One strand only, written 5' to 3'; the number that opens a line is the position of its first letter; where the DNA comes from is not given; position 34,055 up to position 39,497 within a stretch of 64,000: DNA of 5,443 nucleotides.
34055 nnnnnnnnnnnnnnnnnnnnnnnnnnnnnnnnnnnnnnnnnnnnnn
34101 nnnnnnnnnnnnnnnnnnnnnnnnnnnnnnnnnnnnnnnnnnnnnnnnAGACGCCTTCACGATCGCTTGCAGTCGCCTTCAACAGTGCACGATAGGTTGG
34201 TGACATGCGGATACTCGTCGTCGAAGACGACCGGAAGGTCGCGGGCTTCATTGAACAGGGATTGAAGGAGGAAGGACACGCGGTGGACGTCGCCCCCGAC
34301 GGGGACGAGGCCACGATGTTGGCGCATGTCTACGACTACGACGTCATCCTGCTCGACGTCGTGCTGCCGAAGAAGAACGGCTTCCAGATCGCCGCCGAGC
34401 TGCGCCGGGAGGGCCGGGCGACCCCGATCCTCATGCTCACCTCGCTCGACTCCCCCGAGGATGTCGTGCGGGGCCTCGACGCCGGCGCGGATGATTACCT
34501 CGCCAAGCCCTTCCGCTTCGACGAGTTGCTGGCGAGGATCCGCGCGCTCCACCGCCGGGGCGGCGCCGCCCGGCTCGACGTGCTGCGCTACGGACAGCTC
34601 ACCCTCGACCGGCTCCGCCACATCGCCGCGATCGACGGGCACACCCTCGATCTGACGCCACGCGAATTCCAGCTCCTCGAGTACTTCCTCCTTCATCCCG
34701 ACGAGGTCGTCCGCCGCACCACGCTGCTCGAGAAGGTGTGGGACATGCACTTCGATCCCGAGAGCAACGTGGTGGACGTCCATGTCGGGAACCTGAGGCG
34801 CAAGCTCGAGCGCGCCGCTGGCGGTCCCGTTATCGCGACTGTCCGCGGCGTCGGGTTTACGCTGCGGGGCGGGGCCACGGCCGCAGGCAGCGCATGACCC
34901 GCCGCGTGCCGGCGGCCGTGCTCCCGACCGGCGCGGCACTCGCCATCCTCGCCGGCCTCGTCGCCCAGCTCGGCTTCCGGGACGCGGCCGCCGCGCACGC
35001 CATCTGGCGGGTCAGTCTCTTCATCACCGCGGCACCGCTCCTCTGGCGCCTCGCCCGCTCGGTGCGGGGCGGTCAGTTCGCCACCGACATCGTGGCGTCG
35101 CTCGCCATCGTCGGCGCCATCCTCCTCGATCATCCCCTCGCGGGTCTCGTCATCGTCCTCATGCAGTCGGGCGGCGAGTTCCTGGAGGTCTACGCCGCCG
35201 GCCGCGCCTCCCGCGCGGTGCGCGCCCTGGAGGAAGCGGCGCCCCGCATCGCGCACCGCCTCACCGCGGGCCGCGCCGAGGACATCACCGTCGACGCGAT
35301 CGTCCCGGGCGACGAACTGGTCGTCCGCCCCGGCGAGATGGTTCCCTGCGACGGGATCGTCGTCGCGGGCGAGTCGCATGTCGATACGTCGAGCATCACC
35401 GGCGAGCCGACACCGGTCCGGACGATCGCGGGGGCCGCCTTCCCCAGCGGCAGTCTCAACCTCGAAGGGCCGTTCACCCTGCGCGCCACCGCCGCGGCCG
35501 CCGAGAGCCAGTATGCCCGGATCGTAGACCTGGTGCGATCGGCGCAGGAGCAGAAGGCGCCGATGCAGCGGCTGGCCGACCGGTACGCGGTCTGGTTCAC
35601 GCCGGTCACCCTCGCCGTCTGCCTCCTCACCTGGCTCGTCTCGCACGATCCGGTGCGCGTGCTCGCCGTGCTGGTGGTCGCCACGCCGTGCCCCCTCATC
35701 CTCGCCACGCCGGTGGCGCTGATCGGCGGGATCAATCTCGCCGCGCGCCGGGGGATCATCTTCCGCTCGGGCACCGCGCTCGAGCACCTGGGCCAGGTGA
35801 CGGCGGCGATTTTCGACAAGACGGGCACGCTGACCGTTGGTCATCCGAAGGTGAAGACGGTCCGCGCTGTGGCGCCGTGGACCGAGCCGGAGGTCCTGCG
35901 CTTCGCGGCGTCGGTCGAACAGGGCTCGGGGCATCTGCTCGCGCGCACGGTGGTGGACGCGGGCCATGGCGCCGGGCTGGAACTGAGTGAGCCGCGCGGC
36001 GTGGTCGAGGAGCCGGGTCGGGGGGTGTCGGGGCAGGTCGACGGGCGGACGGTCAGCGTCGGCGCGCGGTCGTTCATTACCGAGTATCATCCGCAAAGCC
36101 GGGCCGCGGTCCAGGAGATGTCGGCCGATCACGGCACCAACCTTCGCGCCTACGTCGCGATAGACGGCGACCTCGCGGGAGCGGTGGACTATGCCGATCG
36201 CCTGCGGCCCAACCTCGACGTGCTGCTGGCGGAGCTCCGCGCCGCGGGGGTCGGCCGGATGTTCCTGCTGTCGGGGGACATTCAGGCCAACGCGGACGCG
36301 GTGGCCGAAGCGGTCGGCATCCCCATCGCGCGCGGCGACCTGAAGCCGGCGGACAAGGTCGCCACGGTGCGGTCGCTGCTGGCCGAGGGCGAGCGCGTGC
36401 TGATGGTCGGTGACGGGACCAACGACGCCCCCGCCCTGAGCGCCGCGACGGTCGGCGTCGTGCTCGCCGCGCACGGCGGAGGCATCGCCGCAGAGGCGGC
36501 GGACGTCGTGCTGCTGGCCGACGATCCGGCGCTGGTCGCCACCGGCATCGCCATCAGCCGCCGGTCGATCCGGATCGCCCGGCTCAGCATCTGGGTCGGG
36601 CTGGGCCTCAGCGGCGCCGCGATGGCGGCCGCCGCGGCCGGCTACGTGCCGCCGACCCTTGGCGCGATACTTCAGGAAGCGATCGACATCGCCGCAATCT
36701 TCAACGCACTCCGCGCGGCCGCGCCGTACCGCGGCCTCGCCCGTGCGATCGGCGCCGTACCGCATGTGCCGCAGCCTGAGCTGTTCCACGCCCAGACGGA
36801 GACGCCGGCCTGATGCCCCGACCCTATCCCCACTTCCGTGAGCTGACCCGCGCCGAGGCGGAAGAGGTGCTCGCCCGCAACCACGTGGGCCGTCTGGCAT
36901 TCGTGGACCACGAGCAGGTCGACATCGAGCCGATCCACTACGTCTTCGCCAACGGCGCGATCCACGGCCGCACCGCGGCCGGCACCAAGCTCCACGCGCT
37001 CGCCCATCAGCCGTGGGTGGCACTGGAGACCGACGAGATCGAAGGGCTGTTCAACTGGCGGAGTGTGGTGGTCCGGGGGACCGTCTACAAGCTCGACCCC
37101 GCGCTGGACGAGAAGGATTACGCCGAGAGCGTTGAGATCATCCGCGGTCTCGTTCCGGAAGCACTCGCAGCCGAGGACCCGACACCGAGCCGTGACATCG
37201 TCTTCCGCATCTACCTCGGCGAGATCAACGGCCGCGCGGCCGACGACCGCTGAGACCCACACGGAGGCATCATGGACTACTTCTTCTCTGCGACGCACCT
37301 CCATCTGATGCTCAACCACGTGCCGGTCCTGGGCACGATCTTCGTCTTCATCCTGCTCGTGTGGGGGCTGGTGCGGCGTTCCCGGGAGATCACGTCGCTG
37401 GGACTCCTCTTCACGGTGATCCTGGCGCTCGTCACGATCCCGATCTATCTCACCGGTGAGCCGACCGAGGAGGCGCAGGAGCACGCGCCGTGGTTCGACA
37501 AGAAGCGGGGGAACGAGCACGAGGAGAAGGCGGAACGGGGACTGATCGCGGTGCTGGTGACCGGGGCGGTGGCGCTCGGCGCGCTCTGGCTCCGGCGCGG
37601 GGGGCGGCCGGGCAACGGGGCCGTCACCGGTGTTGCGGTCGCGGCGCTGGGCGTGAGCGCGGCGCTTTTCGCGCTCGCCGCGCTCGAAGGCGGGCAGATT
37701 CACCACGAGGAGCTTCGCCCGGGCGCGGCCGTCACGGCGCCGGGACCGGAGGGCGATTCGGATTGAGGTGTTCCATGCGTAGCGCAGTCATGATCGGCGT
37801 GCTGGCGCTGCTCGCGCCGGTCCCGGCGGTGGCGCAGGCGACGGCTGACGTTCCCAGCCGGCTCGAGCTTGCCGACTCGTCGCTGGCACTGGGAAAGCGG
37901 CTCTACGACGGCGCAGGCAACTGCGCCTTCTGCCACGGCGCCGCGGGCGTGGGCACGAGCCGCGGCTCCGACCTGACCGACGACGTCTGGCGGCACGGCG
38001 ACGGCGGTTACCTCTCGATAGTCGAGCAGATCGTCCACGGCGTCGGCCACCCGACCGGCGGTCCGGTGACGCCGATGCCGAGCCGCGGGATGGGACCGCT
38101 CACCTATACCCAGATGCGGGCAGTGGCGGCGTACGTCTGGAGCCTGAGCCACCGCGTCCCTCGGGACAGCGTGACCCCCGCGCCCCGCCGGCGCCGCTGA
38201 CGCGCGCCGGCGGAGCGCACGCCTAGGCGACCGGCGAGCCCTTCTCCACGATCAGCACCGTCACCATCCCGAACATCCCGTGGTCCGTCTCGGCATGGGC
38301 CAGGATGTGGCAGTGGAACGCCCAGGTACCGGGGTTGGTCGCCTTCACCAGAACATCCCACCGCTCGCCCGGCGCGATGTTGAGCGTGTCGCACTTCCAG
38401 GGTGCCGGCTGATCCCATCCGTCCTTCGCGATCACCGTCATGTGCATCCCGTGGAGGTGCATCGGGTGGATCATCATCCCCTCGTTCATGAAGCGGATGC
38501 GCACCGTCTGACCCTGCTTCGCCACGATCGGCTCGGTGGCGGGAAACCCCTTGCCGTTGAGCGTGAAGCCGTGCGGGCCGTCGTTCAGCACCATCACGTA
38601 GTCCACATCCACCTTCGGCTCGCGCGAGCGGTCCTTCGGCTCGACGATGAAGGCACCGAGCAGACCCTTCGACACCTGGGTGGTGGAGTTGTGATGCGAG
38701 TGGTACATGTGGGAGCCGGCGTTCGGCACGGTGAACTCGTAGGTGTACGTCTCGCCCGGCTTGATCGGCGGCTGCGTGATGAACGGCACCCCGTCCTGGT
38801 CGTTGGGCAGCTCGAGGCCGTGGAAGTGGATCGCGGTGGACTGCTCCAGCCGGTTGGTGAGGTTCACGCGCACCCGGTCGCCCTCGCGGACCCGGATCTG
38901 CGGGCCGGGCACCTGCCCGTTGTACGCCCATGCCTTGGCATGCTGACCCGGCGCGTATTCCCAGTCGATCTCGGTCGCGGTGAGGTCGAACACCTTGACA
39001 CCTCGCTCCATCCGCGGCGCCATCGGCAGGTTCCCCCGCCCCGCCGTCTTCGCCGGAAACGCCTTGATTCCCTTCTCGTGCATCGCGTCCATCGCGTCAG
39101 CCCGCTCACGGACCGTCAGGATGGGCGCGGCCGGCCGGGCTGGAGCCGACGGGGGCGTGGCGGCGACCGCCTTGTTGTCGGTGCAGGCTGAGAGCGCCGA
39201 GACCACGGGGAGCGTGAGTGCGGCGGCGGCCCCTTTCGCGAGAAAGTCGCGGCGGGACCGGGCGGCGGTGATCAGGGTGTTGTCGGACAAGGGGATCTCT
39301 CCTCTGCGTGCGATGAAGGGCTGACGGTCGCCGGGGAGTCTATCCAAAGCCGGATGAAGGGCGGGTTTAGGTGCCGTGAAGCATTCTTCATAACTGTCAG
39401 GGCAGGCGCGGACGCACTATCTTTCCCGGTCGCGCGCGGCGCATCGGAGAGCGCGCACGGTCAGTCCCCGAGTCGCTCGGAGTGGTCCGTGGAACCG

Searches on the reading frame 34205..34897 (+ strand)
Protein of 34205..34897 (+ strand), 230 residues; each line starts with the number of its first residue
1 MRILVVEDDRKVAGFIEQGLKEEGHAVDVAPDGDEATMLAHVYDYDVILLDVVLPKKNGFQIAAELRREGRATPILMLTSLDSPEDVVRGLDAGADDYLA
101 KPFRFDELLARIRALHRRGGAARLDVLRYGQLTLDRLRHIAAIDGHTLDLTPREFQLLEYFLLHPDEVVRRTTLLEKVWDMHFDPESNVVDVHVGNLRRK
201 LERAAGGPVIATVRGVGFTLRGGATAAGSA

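Call 3: search_protein_families(library=pfam, proteins=[window:34205-34897:+], max_evalue=0.01)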
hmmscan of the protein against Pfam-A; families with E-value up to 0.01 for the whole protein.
window:34205-34897:+ (230 aa): 2 families
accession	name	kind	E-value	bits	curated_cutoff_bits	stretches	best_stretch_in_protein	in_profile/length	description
PF00072.30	Response_reg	-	1.8e-28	99.4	30.2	1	3-113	1-111/111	Response regulator receiver domain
PF00486.34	Trans_reg_C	-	5.1e-26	91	26.2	1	146-220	2-77/77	Transcriptional regulatory protein, C terminal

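Call 38: search_protein_families(library=ncbifam, proteins=[window:34205-34897:+], max_evalue=0.00001)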
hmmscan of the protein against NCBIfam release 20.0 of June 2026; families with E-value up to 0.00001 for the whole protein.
window:34205-34897:+ (230 aa): 89 families (the best 25 are shown)
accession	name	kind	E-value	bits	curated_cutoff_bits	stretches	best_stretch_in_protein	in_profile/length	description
TIGR01387.1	cztR_silR_copR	subfamily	2.7e-65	220.1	279.2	1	3-220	1-218/218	heavy metal response regulator transcription factor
NF041734.1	resp_reg_RppA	equivalog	1.5e-61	207.7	250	1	1-220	1-227/229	two-component system response regulator RppA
NF040689.1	MtrAB_MtrA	equivalog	2.7e-57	193.6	300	1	3-219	1-217/219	MtrAB system response regulator MtrA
NF007346.1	PRK09836.1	equivalog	1.8e-56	191.5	420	1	1-220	1-221/227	copper/silver response regulator transcription factor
TIGR02154.1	PhoB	equivalog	5e-56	189.5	296.2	1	2-220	4-225/226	phosphate regulon transcriptional regulator PhoB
NF008567.0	PRK11517.1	equivalog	3.8e-53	180.2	353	1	1-221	1-219/223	response regulator transcription factor HprR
NF007928.2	PRK10643.1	equivalog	1.3e-52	178.6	330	1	1-220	1-216/216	two-component system response regulator PmrA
NF045991.1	RespRegCtrARhodob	equivalog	1.4e-51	175.4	350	1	1-221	1-222/224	response regulator transcription factor CtrA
NF045914.1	RespRegNblR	equivalog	3.5e-49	167.4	300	1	2-221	8-226/228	response regulator transcription factor NblR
NF012023.0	PRK15479.1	equivalog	6.4e-49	166.5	337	1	1-221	1-218/224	transcriptional regulator TctD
NF041733.1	resp_reg_CseB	equivalog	4.2e-48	163.7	350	1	2-221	2-227/228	two-component system response regulator CseB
NF007663.1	PRK10336.1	equivalog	1.6e-47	162.1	345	1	1-220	1-216/219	quorum sensing response regulator transcription factor QseB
NF045944.1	ResRegRpaBCyano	equivalog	3.2e-47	160.8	330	1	4-220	1-227/229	response regulator transcription factor RpaB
NF053854.1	RespRegPhoBBctds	equivalog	4.6e-47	160.3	270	1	3-220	1-224/225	two-component system response regulator PhoB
NF040534.1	resp_reg_YycF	equivalog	1.9e-44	151.7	340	1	2-222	2-229/231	response regulator YycF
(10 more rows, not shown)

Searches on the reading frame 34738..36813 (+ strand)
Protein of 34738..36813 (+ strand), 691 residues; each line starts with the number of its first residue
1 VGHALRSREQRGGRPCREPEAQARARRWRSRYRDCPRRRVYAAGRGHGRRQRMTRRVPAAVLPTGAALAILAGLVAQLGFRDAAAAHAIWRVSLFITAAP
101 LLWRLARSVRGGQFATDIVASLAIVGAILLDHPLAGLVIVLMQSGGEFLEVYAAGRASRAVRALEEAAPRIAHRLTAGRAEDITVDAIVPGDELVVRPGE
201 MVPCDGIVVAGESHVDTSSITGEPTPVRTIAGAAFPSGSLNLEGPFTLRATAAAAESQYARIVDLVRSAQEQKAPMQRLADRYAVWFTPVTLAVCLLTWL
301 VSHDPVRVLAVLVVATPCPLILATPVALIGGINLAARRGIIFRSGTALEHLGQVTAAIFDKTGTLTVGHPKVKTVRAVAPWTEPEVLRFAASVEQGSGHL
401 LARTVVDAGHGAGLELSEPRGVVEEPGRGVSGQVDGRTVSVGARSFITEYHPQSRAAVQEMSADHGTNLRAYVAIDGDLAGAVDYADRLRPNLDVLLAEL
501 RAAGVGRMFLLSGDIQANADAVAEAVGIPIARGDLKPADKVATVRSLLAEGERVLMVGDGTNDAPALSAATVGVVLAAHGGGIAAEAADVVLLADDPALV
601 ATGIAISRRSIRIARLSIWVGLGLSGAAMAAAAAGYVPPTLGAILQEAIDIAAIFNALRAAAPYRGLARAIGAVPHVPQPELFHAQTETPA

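Call 3: search_protein_families(library=pfam, proteins=[window:34738-36813:+], max_evalue=0.01)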
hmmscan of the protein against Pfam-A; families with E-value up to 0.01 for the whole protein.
window:34738-36813:+ (691 aa): 2 families
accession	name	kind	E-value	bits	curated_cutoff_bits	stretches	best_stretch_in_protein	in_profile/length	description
PF00122.25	E1-E2_ATPase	-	8.6e-47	159.4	28.1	1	168-338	3-181/181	E1-E2 ATPase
PF00702.32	Hydrolase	-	4.9e-27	96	26.4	1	355-570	2-190/191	haloacid dehalogenase-like hydrolase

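Call 38: search_protein_families(library=ncbifam, proteins=[window:34894-36813:+], max_evalue=0.00001)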
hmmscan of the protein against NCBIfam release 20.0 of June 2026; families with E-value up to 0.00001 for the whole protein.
window:34894-36813:+ (639 aa): 19 families
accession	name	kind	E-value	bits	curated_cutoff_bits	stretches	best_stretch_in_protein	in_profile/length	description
TIGR01525.1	ATPase-IB_hvy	subfamily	1.4e-150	502.8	346.25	1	65-607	2-559/560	heavy metal translocating P-type ATPase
TIGR01512.1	ATPase-IB2_Cd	subfamily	8.9e-131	437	313.5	1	65-609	2-493/494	cadmium family heavy metal-translocating P-type ATPase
TIGR01511.1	ATPase-IB1_Cu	subfamily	9.1e-103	344.9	397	1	87-607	49-540/542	copper-translocating P-type ATPase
NF008262.1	PRK11033.1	equivalog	6.4e-97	325.8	1005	1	16-577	129-696/731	zinc/cadmium/mercury/lead-transporting ATPase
NF033775.1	P_type_ZntA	exception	1.8e-82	277.8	1240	1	49-584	170-704/732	Zn(II)/Cd(II)/Pb(II) translocating P-type ATPase ZntA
NF007952.0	PRK10671.1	equivalog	1.2e-74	252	1316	1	85-602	295-817/838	copper-exporting P-type ATPase CopA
TIGR01494.1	ATPase_P-type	subfamily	2.9e-65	220.6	62.3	2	86-323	1-232/478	HAD-IC family P-type ATPase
TIGR01497.1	kdpB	equivalog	4.7e-39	134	527.9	2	95-321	81-318/675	potassium-transporting ATPase subunit KdpB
TIGR01647.1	ATPase-IIIA_H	equivalog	9.8e-30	103.4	615.5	2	71-340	45-325/755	plasma-membrane proton-efflux P-type ATPase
NF010609.0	PRK14010.1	equivalog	1e-29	103.3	1323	2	404-557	411-560/673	K(+)-transporting ATPase subunit B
TIGR01522.1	ATPase-IIA2_Ca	equivalog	3.1e-29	101.3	798.3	2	104-323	103-340/854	calcium-transporting P-type ATPase, PMR1-type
TIGR01517.1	ATPase-IIB_Ca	equivalog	2.6e-28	98.7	507.05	2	123-321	161-379/882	calcium-translocating P-type ATPase, PMCA-type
TIGR01657.1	P-ATPase-V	hypoth_equivalog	2.8e-23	81.4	618.25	2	85-176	197-289/1055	ATP13A2 family polyamine export P-type ATPase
TIGR01523.1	ATPase-IID_K-Na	equivalog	1.8e-20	72.2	645.05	1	476-557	670-749/997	potassium/sodium efflux P-type ATPase, fungal-type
TIGR01524.1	ATPase-IIIB_Mg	equivalog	1.7e-19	69.2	610.75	2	471-556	574-658/867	magnesium-translocating P-type ATPase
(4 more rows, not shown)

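Call 39: search_solved_structures(query=window:34894-36813:+, max_evalue=1e-20)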
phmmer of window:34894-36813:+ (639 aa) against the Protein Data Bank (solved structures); distinct sequences matched with E-value up to 1e-20: 25.
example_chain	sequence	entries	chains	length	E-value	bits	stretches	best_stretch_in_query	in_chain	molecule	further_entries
7qbz_A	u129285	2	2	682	2.4e-83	283.9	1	51-610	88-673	Cadmium translocating P-type ATPase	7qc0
3rfu_A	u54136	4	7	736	5.3e-78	266.2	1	83-602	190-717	Copper efflux ATPase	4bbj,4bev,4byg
8q75_A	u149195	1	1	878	3.7e-73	250.2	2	257-590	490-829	Copper-transporting ATPase HMA4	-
8q73_A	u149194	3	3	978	5.5e-73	249.7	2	257-590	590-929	Copper-transporting ATPase HMA4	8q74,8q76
4umv_A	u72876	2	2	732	1.6e-72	248.2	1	47-607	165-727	ZINC-TRANSPORTING ATPASE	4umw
3j08_A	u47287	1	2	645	3.3e-71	243.8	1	85-595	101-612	copper-exporting P-type ATPase A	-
3j09_A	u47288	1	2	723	3.9e-71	243.6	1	86-595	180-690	copper-exporting P-type ATPase A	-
7r0g_A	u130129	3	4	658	4.6e-71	243.3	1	85-595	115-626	Putative copper-exporting P-type ATPase A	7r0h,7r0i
7si3_A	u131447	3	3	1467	2.4e-60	207.9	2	386-606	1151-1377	P-type Cu(+) transporter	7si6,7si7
7xuk_A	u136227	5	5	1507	6.1e-52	180.2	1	390-602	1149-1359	Copper-transporting ATPase 2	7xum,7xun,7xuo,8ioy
3skx_A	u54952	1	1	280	3.1e-36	128.3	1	293-567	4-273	Copper-exporting P-type ATPase B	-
3sky_A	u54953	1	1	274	1.1e-35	126.5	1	293-558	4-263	Copper-exporting P-type ATPase B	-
6hra_B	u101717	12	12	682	5.2e-31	111.1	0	67-321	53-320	Potassium-transporting ATPase ATP-binding subunit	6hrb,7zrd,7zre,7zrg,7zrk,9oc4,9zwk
5mrw_B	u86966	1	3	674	5.4e-31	111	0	67-321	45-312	Potassium-transporting ATPase ATP-binding subunit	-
7bgy_B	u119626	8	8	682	6.3e-31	110.8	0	67-321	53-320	Potassium-transporting ATPase ATP-binding subunit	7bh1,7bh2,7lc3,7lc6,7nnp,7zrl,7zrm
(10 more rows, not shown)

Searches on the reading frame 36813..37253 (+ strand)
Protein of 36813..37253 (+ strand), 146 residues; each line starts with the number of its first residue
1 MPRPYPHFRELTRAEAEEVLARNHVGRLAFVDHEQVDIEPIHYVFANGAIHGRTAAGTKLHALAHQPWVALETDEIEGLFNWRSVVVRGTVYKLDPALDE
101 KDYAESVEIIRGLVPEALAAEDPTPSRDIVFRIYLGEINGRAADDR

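Call 3: search_protein_families(library=pfam, proteins=[window:36813-37253:+], max_evalue=0.01)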
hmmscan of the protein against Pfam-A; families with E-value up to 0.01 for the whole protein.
window:36813-37253:+ (146 aa): 1 family
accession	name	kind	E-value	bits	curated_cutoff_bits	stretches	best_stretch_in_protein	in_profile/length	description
PF12900.13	Pyridox_ox_2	-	9.6e-19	68.2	27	1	13-141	2-139/140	Pyridoxamine 5'-phosphate oxidase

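Call 38: search_protein_families(library=ncbifam, proteins=[window:36813-37253:+], max_evalue=0.00001)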
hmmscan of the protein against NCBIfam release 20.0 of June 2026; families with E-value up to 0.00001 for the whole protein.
window:36813-37253:+ (146 aa): 0 families

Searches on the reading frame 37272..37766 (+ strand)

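Call 3: search_protein_families(library=pfam, proteins=[window:37272-37766:+], max_evalue=0.01)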
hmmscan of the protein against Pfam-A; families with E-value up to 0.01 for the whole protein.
window:37272-37766:+ (164 aa): 1 family
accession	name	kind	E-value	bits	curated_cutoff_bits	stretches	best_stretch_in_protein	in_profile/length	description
PF01757.29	Acyl_transf_3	-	0.0028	17.2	31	1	20-137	128-233/326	Acyltransferase domain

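Call 38: search_protein_families(library=ncbifam, proteins=[window:37272-37766:+], max_evalue=0.00001)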
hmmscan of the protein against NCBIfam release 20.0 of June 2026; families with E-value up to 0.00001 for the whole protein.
window:37272-37766:+ (164 aa): 0 families

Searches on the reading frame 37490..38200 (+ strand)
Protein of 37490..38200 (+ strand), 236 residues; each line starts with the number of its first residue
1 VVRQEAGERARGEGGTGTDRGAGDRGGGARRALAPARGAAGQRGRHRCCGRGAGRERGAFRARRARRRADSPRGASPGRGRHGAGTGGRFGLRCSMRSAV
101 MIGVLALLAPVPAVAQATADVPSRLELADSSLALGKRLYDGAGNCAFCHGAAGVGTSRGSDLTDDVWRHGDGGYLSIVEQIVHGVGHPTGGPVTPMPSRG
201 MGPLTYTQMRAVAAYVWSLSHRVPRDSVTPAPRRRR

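Call 3: search_protein_families(library=pfam, proteins=[window:37490-38200:+], max_evalue=0.01)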
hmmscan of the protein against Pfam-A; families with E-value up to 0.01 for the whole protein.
window:37490-38200:+ (236 aa): 2 families
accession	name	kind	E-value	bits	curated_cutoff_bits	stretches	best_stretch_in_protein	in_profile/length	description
PF00034.26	Cytochrom_C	-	4.9e-08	34.6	21.3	1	133-220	2-90/90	Cytochrome c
PF13442.11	Cytochrome_CBB3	-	5.9e-07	30.2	27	1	133-216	4-68/68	Cytochrome C oxidase, cbb3-type, subunit III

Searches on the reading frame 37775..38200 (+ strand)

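Call 38: search_protein_families(library=ncbifam, proteins=[window:37775-38200:+], max_evalue=0.00001)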
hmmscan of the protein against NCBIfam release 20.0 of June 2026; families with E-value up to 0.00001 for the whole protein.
window:37775-38200:+ (141 aa): 1 family
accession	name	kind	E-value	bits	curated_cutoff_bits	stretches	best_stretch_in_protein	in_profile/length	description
TIGR00782.1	ccoP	equivalog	4.4e-11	42.6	179.95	1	25-126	191-283/285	cytochrome-c oxidase, cbb3-type subunit III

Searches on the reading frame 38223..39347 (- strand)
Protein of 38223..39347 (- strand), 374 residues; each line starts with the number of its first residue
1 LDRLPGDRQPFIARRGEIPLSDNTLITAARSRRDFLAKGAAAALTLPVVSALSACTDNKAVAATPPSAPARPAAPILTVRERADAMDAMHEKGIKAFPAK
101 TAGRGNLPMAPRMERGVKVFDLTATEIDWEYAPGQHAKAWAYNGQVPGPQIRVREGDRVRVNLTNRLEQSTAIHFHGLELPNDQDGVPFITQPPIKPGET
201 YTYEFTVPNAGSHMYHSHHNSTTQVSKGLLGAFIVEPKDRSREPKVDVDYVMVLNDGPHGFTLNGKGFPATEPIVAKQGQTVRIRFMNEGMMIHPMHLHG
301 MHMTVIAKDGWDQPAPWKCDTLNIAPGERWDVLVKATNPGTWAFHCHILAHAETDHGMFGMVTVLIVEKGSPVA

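Call 3: search_protein_families(library=pfam, proteins=[window:38223-39347:-], max_evalue=0.01)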
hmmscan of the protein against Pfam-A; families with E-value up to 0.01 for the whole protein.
window:38223-39347:- (374 aa): 4 families
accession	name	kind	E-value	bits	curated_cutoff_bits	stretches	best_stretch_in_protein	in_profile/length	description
PF07732.21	Cu-oxidase_3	-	5.4e-48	162.4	21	2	125-239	3-118/119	Multicopper oxidase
PF07731.20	Cu-oxidase_2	-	9.6e-34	116.5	20.4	1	251-363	11-132/137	Multicopper oxidase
PF00394.28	Cu-oxidase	-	3e-13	50.6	21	1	258-369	36-155/157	Multicopper oxidase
PF13473.12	Cupredoxin_1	-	0.00027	21.3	27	0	274-349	37-95/104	Cupredoxin-like domain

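Call 38: search_protein_families(library=ncbifam, proteins=[window:38223-39347:-], max_evalue=0.00001)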
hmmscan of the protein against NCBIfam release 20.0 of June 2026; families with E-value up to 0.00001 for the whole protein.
window:38223-39347:- (374 aa): 8 families
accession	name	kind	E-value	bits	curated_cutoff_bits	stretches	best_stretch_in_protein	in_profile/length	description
TIGR01480.1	copper_res_A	subfamily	1.1e-56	192.6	478.95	2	112-256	40-180/593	copper resistance system multicopper oxidase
NF008205.1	PRK10965.1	equivalog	8.7e-36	123.8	525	2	102-241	29-169/529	multicopper oxidase CueO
TIGR03388.1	ascorbase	equivalog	8.7e-31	107.2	614.8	1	136-259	19-144/542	L-ascorbate oxidase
TIGR03389.1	laccase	equivalog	4e-28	98.5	558.9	1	140-245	25-132/539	laccase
TIGR03390.1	ascorbOXfungal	equivalog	2.6e-24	85.7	445.35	1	141-255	31-146/538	L-ascorbate oxidase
TIGR02376.1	Cu_nitrite_red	equivalog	2.7e-23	82.8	296.3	1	119-253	29-165/326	copper-containing nitrite reductase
NF008135.0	PRK10883.1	equivalog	1.4e-19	70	581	1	101-239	27-167/471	cell division protein FtsP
NF045554.1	AmiPhnlOxPhsA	equivalog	1.6e-12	46.9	950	1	137-173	43-79/581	O-aminophenol oxidase PhsA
